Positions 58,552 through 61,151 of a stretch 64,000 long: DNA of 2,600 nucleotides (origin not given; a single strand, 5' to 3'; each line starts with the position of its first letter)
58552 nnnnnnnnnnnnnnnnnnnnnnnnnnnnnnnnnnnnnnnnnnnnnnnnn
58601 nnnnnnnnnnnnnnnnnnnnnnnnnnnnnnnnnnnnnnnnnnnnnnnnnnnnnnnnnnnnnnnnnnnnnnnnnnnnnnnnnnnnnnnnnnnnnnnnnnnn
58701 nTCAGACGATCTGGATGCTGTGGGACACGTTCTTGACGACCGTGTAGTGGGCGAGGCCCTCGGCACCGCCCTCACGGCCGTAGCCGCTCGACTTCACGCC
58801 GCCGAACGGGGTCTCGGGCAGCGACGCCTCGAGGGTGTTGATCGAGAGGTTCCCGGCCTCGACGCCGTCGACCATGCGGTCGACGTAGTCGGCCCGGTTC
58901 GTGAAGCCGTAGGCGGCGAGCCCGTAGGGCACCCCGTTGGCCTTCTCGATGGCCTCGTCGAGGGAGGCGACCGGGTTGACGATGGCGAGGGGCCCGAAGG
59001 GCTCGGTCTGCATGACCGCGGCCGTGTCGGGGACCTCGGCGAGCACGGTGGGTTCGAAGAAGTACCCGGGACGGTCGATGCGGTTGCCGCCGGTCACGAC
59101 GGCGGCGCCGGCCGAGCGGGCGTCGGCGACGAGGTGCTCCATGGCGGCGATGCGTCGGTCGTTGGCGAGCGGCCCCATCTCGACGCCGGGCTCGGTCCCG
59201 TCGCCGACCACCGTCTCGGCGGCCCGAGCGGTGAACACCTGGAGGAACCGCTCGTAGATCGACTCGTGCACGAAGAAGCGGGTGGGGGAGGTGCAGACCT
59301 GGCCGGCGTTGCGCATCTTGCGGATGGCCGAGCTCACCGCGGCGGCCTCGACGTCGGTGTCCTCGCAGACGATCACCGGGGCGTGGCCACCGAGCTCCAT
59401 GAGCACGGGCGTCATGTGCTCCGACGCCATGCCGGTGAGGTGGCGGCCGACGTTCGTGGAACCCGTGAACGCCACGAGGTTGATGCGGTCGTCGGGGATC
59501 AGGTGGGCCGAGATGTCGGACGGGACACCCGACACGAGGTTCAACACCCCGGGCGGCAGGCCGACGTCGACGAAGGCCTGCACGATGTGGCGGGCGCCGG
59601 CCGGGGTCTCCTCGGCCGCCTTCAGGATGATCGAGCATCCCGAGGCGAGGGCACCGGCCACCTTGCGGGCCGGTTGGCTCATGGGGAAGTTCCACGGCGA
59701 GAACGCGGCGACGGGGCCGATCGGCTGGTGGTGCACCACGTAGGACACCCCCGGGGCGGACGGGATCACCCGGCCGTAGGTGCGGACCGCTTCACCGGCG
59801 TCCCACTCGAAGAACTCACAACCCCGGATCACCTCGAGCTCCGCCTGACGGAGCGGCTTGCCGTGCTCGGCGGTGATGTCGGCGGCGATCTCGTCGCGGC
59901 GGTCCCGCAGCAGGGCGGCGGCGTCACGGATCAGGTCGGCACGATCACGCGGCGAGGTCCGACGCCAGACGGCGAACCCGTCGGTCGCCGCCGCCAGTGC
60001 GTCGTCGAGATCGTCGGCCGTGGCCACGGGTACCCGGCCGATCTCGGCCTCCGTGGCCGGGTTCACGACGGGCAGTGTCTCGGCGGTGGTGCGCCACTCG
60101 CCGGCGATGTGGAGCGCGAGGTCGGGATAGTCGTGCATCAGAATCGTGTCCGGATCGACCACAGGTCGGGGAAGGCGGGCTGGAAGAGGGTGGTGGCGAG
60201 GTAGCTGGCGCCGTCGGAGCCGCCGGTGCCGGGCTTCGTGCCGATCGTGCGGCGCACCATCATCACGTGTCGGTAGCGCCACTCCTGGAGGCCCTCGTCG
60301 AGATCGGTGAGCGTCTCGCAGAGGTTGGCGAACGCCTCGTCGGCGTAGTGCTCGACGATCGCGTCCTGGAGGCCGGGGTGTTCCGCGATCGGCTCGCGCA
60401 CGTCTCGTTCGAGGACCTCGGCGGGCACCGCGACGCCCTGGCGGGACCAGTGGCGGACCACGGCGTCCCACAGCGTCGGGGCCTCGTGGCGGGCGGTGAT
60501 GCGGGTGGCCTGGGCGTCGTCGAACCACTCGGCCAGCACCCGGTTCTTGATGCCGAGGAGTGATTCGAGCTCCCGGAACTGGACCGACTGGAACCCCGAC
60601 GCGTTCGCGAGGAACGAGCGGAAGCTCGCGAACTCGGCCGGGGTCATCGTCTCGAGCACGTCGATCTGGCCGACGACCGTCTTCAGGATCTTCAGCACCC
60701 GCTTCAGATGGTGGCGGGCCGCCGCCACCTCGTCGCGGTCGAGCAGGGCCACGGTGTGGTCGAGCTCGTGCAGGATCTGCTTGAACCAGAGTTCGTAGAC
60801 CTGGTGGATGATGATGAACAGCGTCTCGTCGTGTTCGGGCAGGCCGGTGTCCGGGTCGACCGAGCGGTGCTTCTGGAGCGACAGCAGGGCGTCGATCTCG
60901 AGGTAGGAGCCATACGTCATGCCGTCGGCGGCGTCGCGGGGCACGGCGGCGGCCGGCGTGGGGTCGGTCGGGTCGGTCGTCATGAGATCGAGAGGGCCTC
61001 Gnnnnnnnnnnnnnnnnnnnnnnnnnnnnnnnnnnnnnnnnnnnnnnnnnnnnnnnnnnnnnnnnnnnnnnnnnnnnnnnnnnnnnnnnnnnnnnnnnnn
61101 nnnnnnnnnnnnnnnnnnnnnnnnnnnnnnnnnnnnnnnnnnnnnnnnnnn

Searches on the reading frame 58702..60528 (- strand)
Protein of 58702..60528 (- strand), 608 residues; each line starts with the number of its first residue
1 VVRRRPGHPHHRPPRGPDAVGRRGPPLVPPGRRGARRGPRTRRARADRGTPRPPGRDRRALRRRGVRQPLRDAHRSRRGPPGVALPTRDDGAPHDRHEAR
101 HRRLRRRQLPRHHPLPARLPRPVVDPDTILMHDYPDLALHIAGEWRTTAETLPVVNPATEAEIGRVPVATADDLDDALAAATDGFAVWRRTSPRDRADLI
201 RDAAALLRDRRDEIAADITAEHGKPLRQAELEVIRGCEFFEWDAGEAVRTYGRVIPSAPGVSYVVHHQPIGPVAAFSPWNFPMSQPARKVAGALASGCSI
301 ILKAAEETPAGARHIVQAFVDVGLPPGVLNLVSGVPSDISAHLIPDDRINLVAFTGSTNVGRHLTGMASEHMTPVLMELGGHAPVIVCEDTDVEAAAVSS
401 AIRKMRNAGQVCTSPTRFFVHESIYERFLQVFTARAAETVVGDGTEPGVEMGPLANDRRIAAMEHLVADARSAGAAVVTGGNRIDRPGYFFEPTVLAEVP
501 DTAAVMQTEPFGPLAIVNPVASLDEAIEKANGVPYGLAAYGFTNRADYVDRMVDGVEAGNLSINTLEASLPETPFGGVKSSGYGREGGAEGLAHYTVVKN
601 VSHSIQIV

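Call 23: search_protein_families(library=pfam, proteins=[window:58702-60528:-], max_evalue=0.01)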
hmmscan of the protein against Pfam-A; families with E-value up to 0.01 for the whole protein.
window:58702-60528:- (608 aa): 1 family
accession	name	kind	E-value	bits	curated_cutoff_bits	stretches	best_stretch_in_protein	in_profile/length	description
PF00171.27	Aldedh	-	1.7e-149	498.8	23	1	147-601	3-461/461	Aldehyde dehydrogenase family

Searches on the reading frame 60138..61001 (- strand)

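Call 23: search_protein_families(library=pfam, proteins=[window:60138-61001:-], max_evalue=0.01)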
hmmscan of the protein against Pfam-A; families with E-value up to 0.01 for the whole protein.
window:60138-61001:- (287 aa): 1 family
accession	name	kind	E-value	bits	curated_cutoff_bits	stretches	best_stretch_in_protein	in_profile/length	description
PF03301.18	Trp_dioxygenase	-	5.7e-65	220.4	34.9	2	25-182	12-179/346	Tryptophan 2,3-dioxygenase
